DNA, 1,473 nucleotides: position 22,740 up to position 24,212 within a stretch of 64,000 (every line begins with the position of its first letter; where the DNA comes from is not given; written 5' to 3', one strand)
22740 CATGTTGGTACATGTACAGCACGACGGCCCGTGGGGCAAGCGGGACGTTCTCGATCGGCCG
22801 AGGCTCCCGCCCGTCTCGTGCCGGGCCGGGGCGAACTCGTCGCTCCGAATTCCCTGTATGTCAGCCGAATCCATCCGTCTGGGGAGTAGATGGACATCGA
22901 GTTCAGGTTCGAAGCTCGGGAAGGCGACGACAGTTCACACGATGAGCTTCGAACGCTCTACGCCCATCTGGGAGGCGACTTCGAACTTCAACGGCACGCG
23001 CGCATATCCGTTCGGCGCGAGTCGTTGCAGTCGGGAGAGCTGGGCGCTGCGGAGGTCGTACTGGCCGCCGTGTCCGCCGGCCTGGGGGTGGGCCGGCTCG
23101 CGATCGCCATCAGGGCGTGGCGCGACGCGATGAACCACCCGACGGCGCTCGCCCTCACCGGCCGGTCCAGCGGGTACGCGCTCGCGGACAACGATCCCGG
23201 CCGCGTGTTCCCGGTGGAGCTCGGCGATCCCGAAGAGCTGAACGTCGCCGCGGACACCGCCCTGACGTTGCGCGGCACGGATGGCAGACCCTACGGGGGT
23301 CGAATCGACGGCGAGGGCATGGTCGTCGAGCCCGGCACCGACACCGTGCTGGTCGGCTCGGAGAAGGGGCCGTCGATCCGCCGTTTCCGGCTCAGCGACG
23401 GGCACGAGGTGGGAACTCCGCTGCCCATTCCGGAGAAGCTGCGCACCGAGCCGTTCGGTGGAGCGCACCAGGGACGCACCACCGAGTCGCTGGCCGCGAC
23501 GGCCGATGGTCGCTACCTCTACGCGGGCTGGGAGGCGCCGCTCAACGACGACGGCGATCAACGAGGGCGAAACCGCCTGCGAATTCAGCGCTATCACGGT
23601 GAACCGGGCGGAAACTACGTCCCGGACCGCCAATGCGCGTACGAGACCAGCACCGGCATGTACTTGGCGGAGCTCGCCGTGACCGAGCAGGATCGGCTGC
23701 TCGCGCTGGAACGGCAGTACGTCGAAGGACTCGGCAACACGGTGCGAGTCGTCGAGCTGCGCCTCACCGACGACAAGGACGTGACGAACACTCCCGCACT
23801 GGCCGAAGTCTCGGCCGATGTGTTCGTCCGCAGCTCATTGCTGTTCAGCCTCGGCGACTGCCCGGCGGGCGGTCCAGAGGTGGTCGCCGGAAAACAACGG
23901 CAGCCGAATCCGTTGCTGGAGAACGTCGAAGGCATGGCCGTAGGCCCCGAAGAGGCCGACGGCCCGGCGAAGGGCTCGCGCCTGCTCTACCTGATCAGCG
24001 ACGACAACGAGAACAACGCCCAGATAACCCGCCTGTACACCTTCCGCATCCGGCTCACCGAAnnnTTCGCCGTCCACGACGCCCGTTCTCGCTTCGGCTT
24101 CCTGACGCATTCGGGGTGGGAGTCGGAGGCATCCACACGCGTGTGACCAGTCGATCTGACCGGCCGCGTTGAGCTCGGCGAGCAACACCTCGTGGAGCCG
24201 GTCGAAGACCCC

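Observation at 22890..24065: EACC1-like 'effector-associated constant component' fused to a phytase-like domain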

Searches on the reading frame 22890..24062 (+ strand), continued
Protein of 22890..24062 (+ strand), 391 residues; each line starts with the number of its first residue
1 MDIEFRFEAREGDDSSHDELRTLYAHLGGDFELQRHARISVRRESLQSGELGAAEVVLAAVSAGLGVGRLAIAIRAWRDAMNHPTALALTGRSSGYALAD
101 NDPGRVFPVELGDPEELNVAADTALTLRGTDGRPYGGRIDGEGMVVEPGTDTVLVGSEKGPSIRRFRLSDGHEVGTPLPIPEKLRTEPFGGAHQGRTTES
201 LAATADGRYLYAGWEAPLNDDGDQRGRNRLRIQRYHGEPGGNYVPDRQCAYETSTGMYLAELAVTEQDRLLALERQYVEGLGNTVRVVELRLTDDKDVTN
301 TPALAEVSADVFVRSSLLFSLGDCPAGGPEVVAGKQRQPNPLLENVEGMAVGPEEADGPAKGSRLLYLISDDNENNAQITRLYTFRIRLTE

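Call 19: find_encoding_contigs(protein=P0011, flank=8000, max_places=2)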
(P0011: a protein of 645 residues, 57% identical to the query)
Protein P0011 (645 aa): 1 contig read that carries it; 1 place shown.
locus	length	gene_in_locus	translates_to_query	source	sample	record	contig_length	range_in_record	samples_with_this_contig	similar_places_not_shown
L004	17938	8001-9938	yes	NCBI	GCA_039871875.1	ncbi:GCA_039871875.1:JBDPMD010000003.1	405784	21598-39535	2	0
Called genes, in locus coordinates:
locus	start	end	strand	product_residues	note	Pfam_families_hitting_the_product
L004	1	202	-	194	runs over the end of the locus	PF01106:NifU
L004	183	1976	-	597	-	PF00374:NiFeSe_Hases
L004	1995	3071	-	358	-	PF01058:Oxidored_q6, PF14720:NiFe_hyd_SSU_C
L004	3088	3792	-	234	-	PF13580:SIS_2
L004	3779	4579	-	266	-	PF13580:SIS_2, PF01455:HupF_HypC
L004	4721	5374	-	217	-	PF00561:Abhydrolase_1 (faint), PF20408:Abhydrolase_11 (weak)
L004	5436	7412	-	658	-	PF00156:Pribosyltran, PF05139:Erythro_esteras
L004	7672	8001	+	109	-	PF19953:EACC1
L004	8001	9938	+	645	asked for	PF00656:Peptidase_C14, PF13449:Phytase-like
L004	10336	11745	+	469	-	PF00027:cNMP_binding, PF19307:SrpI-like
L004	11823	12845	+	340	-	PF00348:polyprenyl_synt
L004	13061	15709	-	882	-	PF00553:CBM_2, PF01341:Glyco_hydro_6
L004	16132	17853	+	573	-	-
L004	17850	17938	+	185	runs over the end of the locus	-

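Call 30: search_protein_families(library=ncbifam, proteins=[P0011, L004:7672-7998:+, L002:7073-7675:+, P0102], max_evalue=0.01)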
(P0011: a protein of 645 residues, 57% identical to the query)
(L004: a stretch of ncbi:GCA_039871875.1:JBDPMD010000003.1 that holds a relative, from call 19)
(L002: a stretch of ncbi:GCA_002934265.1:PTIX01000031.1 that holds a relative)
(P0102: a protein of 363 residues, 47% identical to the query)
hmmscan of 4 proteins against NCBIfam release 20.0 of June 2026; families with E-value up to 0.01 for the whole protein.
P0011 (645 aa): 1 family
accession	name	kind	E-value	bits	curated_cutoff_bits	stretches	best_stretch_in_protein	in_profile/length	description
NF047832.1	caspase_w_EACC1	subfamily_domain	2.4e-69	233.1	140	1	22-234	1-210/211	caspase, EACC1-associated type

L004:7672-7998:+ (109 aa): 0 families

L002:7073-7675:+ (201 aa): 1 family
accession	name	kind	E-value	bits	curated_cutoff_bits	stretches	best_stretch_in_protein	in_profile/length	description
NF047832.1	caspase_w_EACC1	subfamily_domain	9.8e-14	51.3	140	1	131-199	1-69/211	caspase, EACC1-associated type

P0102 (363 aa): 0 families

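Call 50: find_related_loci(query=window:22890-24062:+, collection=genome_contigs, flank=6000)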
Query window:22890-24062:+ (391 aa) in genome_contigs; peptide patterns used: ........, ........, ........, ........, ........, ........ (x = any residue, [..] = any of these).
92 stretches matched a pattern; 4 encode a relative of the query (tblastn E <= 1e-3); 4 distinct loci.
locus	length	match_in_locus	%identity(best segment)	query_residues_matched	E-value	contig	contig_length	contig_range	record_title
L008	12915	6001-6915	80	85-389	4e-160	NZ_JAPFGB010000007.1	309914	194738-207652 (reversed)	Saccharopolyspora sp. NFXS83 Saccharopolyspora_sp._NFXS83_7, whole genome shotgun sequence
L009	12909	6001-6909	55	85-387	8e-95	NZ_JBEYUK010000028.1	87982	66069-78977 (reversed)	Streptomyces sp. NPDC047130 NPDC047130_57_A6.ctg-0028, whole genome shotgun sequence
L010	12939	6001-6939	52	85-389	2e-92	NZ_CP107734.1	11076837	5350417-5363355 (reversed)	Streptomyces sp. NBC_00631 chromosome, complete genome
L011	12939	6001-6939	49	85-389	3e-87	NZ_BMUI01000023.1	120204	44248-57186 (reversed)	Streptomyces olivaceoviridis strain JCM 4499 sequence023, whole genome shotgun sequence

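Call 51: predict_structure(alignment_id=A2)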
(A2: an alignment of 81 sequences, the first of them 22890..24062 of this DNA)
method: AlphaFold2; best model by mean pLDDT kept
length: 391 residues; sequences in the alignment: 81
mean_pLDDT: 83.8   pTM: 0.79
mean pLDDT of the five models: 83.8, 83.7, 83.4, 82.9, 82.2
residues with pLDDT >= 90: 259; 70-90: 37; 50-70: 50; < 50: 45
segments of 3 or more residues with pLDDT < 50: 1-13, 36-62, 64-66
pLDDT, mean of each block of 10 residues (from residue 1): 37 50 56 47 34 42 50 59 81 95 92 94 96 90 97 95 97 98 97 95 98 98 97 98 98 98 98 95 96 95 97 98 76 69 92 97 97 76 95 87
secondary structure, 60 per line:
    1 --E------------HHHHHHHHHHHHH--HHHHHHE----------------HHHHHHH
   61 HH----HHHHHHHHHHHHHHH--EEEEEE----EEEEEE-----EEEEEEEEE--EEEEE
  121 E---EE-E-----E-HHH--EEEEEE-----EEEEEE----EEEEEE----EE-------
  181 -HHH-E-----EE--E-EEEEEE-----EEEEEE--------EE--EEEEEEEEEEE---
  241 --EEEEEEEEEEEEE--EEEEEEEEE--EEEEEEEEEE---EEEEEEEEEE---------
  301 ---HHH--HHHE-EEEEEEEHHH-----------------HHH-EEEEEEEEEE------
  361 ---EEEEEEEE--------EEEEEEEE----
elements in order: H16-28 H31-36 H54-62 H67-81 E84-89 E94-99 E105-113 E116-121 E141-146 E152-157 E162-167 E198-203 E209-214 E227-237 E243-255 E258-266 E269-278 E282-291 E314-320 E345-354 E364-371 E380-387

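Call 54: fold_search(model_id=the predicted structure, library=pdb)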
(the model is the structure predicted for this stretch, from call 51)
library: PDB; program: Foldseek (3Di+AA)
matches with E <= 10: 932; with E <= 0.001: 288
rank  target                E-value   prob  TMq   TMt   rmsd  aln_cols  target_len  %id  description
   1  6r90_L                9.9e-08  1.00  0.31  0.33  16.4       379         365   11  Cryo-EM structure of NCP-THF2(+1)-UV-DDB class A (released 2019-06-12)
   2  9l35_A                7.6e-07  1.00  0.35  0.44   9.8       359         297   13  Crystal structure of C45G9.5 protein from Caenorhabditis elegans (released 2025-12-17)
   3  6r8z_L                9.4e-07  1.00  0.32  0.34  16.6       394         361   12  Cryo-EM structure of NCP_THF2(-1)-UV-DDB (released 2019-06-12)
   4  3oky_B                1.2e-06  1.00  0.33  0.26   9.4       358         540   12  Plexin A2 in complex with Semaphorin 6A (released 2010-10-13)
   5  6r8y_L                1.4e-06  1.00  0.34  0.35  17.6       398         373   12  Cryo-EM structure of NCP-6-4PP(-1)-UV-DDB (released 2019-06-12)
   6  9l35_B                1.7e-06  1.00  0.34  0.42  10.0       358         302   12  Crystal structure of C45G9.5 protein from Caenorhabditis elegans (released 2025-12-17)
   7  7b9c_A                2.0e-06  1.00  0.32  0.17  11.0       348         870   10  Structure of a minimal SF3B core in complex with spliceostatin A (form I) (released 2021-08-04)
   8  6r91_L                2.1e-06  1.00  0.33  0.35  16.6       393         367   13  Cryo-EM structure of NCP_THF2(-3)-UV-DDB (released 2019-06-12)
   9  7y4o_A                2.1e-06  1.00  0.34  0.27   9.6       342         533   14  Rat Semaphorin 6D extracellular region (released 2022-10-19)
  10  9a1m_R                2.6e-06  1.00  0.29  0.13   8.5       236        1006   13  Integrative model of the nuclear pore complex from Schizosaccharomyces pombe (released 2021-11-12)
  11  9n73_SG               3.2e-06  1.00  0.37  0.33  26.1       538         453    9  SSU processome maturation and disassembly, State G (released 2025-10-29)
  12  4gq2_M                3.4e-06  1.00  0.29  0.14   8.5       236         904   13  S. pombe Nup120-Nup37 complex (released 2012-10-03)
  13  6e29_B                4.0e-06  1.00  0.33  0.39   8.7       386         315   12  Crystal structure of Myceliophteria_thermophila Cps50 (Swd1) beta-propeller domain (released 2018-07-25)
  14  4j0x_B                5.2e-06  1.00  0.37  0.39  10.6       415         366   10  Structure of Rrp9 (released 2013-06-05)
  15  7b91_A                5.5e-06  1.00  0.30  0.16  12.0       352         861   11  Structure of a minimal SF3B core in complex with pladienolide D (form I) (released 2021-08-04)
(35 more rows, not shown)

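Call 70: search_protein_families(library=pfam, proteins=[L010:4589-4930:+, L011:4574-4921:+, L003:4924-5256:+, L004:7672-7998:+, L001:7896-9047:+], max_evalue=0.001)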
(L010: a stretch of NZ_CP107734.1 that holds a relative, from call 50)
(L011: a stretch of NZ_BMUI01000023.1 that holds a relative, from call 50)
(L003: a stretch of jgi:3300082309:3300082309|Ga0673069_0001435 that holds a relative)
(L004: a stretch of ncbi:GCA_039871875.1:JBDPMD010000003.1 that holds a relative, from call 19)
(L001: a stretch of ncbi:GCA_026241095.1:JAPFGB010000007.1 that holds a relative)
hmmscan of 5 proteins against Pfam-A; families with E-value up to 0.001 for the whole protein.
L010:4589-4930:+ (114 aa): 1 family
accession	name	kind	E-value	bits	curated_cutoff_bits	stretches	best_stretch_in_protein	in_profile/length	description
PF19953.4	EACC1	-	6.6e-19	68.3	23.6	1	9-93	2-83/107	Effector Associated Constant Component 1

L011:4574-4921:+ (116 aa): 1 family
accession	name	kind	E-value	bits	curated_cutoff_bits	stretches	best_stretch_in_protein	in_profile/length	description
PF19953.4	EACC1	-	1.5e-18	67.2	23.6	1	9-98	2-100/107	Effector Associated Constant Component 1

L003:4924-5256:+ (111 aa): 1 family
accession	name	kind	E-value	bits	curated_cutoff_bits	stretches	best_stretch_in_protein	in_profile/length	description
PF19953.4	EACC1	-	5.9e-15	55.6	23.6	1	12-96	3-87/107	Effector Associated Constant Component 1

L004:7672-7998:+ (109 aa): 1 family
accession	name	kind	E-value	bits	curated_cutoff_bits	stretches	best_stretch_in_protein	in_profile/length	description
PF19953.4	EACC1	-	2.2e-16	60.2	23.6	1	8-88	2-78/107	Effector Associated Constant Component 1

L001:7896-9047:+ (384 aa): 1 family
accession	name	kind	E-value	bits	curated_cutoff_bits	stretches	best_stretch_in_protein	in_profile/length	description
PF13449.12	Phytase-like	-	2.5e-54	185.5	27.6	1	73-366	2-283/284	Esterase-like activity of phytase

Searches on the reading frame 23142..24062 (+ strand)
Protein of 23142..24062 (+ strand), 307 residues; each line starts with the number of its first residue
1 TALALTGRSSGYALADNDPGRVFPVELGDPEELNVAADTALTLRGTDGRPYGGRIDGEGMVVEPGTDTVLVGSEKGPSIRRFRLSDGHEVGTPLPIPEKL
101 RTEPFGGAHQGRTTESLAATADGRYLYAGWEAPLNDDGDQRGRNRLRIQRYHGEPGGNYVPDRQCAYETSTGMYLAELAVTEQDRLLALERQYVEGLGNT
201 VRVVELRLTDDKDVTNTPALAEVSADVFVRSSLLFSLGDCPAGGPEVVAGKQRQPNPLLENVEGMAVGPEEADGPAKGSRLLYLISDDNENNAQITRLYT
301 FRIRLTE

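Call 3: search_protein_families(library=pfam, proteins=[window:23220-24062:+], max_evalue=10)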
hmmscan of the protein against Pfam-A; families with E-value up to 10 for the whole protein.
window:23220-24062:+ (281 aa): 2 families
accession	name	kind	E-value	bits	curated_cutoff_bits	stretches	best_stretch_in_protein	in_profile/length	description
PF13449.12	Phytase-like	-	4.8e-46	158.4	27.6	1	8-263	46-283/284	Esterase-like activity of phytase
PF23152.1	GDH_2nd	-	0.16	11.8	27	1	161-213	163-216/225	NAD-specific glutamate dehydrogenase, second domain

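Call 4: search_protein_families(library=ncbifam, proteins=[window:23220-24062:+], max_evalue=10)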
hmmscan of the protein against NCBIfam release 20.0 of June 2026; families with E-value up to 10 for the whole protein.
window:23220-24062:+ (281 aa): 0 families

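Call 46: search_solved_structures(query=window:23142-24062:+, max_evalue=1)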
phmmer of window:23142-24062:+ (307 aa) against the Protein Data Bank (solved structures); distinct sequences matched with E-value up to 1: 1.
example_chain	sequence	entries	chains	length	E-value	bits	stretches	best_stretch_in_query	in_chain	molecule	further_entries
3lma_A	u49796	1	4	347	0.49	13.1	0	254-276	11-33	Stage V sporulation protein AD (SpoVAD)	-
